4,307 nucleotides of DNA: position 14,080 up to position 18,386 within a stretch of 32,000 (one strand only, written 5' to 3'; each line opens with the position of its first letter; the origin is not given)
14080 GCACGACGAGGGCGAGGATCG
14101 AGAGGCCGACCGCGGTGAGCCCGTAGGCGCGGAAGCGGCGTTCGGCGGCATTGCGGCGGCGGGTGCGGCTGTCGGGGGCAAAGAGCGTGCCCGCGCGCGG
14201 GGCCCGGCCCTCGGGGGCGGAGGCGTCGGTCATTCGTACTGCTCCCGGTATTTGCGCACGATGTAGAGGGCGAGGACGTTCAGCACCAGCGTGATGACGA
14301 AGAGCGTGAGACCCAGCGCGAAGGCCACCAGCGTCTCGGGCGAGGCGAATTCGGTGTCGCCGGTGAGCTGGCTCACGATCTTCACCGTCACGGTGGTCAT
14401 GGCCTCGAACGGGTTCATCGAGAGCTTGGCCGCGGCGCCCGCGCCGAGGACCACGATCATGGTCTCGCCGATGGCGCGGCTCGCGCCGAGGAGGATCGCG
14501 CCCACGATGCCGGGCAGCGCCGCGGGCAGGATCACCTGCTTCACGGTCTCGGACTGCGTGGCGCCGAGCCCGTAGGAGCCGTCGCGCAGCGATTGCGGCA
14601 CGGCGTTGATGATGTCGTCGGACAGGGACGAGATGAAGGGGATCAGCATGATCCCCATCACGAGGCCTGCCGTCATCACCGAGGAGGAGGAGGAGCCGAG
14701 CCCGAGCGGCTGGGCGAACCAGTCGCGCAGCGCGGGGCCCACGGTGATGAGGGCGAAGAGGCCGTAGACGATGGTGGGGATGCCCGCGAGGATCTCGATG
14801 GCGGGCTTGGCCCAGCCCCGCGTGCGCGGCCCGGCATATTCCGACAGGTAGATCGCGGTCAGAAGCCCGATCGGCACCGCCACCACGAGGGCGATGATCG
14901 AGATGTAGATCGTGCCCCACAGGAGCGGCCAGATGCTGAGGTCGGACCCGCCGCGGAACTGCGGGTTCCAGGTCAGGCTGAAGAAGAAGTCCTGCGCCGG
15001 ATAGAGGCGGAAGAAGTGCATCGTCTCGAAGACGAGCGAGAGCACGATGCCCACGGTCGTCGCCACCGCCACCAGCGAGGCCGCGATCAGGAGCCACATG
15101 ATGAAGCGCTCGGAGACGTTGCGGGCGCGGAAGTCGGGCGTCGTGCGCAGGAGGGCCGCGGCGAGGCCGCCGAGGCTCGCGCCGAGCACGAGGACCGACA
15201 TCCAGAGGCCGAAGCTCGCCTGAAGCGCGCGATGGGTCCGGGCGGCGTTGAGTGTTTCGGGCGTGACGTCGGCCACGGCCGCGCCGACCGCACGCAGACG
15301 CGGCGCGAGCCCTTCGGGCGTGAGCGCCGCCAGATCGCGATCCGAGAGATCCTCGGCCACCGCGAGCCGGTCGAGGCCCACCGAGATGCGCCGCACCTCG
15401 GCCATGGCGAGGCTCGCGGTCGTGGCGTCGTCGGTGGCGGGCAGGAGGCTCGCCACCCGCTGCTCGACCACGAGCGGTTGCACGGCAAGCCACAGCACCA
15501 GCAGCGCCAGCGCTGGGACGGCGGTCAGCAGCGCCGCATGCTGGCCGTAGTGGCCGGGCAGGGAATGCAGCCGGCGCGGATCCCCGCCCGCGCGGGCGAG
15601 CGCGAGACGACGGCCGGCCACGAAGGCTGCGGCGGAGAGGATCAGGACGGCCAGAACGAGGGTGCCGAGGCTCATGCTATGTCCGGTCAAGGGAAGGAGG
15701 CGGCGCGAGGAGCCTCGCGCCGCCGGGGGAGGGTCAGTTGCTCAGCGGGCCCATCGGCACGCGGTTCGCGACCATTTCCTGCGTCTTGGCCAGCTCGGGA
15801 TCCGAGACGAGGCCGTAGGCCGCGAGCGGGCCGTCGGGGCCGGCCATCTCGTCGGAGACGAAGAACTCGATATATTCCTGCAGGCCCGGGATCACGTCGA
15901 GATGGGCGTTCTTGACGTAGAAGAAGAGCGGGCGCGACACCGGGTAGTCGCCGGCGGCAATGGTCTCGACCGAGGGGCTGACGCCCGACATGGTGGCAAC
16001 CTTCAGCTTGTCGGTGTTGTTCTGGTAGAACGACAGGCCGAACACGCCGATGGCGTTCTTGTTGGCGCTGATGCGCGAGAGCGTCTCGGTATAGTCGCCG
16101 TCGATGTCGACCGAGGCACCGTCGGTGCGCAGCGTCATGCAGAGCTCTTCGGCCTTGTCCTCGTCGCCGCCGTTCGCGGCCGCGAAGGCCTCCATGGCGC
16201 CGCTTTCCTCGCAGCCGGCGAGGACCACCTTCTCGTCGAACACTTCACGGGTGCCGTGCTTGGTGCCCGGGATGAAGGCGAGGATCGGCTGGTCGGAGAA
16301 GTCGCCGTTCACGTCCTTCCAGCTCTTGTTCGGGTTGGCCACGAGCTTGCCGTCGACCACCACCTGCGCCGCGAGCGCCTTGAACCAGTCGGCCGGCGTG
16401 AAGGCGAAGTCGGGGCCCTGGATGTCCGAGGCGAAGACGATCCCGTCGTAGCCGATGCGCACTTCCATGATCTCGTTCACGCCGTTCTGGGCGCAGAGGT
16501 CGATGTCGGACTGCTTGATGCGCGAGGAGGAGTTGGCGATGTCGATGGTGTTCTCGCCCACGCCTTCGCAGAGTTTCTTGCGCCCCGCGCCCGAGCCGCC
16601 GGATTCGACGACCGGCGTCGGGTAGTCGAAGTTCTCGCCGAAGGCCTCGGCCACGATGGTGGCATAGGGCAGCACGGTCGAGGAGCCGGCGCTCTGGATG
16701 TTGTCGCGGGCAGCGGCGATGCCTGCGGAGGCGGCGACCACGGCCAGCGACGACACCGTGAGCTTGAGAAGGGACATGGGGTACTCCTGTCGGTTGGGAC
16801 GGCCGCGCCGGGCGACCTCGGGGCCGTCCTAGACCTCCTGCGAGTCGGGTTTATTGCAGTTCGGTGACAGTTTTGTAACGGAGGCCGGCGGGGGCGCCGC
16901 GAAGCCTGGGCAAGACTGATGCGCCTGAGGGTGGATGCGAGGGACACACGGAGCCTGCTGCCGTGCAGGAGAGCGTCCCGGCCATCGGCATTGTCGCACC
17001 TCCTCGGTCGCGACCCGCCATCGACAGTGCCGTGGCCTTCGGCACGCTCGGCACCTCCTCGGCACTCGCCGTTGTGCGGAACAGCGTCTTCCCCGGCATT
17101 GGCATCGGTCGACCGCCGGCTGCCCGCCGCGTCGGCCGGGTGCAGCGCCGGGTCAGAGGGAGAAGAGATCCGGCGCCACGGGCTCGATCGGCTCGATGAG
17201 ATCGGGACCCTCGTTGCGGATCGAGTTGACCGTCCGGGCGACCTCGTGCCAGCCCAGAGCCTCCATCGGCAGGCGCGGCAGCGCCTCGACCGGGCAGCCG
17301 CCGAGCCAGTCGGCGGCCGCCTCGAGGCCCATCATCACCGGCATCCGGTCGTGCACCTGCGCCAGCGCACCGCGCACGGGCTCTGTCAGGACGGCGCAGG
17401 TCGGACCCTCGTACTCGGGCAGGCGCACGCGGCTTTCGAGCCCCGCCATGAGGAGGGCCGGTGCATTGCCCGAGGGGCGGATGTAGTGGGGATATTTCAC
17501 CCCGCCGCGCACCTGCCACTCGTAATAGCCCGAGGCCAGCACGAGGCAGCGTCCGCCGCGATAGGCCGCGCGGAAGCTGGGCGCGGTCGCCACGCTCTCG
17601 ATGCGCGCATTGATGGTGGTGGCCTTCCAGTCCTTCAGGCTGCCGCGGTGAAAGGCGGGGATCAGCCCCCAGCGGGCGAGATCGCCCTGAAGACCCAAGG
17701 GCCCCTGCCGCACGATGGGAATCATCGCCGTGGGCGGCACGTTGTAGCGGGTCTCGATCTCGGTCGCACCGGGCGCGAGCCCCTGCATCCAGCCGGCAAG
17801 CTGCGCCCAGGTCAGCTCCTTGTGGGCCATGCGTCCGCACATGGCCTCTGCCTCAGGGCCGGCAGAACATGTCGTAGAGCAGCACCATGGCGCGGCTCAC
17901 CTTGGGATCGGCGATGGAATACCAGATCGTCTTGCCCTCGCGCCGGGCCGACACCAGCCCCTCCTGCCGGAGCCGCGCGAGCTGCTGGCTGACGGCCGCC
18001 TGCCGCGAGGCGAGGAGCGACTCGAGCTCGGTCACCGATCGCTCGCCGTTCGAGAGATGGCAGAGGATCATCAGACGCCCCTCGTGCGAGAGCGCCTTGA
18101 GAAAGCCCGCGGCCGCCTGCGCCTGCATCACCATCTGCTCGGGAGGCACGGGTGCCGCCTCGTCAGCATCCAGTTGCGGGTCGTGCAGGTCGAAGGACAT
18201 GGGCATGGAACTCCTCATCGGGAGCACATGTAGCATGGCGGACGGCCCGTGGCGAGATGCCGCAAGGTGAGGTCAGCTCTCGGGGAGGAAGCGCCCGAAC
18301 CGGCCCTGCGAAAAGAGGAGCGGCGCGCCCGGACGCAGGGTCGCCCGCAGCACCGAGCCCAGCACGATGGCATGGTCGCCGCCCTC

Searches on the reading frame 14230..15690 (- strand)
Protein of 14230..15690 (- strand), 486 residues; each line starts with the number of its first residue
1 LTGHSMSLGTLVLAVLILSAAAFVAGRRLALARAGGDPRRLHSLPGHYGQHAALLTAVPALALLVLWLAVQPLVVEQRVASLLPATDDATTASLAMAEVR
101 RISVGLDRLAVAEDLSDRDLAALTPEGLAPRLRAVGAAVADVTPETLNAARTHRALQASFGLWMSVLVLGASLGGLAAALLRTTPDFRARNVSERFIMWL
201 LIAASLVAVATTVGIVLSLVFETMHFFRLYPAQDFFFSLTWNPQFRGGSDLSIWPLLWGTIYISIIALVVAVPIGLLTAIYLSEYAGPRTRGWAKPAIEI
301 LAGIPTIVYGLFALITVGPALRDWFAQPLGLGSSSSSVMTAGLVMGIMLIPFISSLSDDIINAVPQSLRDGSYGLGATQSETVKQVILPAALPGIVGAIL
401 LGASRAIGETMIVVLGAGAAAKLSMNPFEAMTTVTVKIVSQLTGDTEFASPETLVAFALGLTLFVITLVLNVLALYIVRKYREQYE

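Call 94: search_protein_families(library=pfam, proteins=[window:14230-15690:-], max_evalue=0.00001)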
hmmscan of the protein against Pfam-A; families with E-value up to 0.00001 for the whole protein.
window:14230-15690:- (486 aa): 2 families
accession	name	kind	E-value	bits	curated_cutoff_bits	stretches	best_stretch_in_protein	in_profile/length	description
PF12501.13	DUF3708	-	6.2e-44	150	24.1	1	12-177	1-166/166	Phosphate ATP-binding cassette transporter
PF00528.27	BPD_transp_1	-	1.7e-13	51.1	26.4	1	272-482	2-183/184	Binding-protein-dependent transport system inner membrane component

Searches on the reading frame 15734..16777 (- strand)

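Call 94: search_protein_families(library=pfam, proteins=[window:15734-16777:-], max_evalue=0.00001)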
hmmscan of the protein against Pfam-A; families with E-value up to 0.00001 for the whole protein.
window:15734-16777:- (347 aa): 1 family
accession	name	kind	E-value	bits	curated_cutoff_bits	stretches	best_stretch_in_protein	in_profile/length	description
PF12849.12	PBP_like_2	-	9.7e-62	209.6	27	1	17-310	2-267/267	PBP superfamily domain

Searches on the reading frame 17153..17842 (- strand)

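Call 94: search_protein_families(library=pfam, proteins=[window:17153-17842:-], max_evalue=0.00001)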
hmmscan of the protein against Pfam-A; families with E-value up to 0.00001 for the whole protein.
window:17153-17842:- (229 aa): 1 family
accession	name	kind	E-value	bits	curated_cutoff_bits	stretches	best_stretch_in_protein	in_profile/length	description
PF02586.19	SRAP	-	1.1e-46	159.5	27.1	1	1-207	1-213/214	SOS response associated peptidase (SRAP)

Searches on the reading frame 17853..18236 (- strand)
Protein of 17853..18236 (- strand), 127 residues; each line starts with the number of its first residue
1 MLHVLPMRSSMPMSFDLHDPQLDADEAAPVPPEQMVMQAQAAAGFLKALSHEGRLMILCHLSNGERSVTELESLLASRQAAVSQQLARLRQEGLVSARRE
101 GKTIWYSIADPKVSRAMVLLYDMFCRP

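Call 94: search_protein_families(library=pfam, proteins=[window:17853-18236:-], max_evalue=0.00001)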
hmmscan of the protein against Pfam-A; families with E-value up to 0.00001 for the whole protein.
window:17853-18236:- (127 aa): 1 family
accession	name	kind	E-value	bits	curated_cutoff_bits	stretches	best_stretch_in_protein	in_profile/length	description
PF01022.26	HTH_5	-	6.1e-11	42.5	22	1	52-96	2-46/47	Bacterial regulatory protein, arsR family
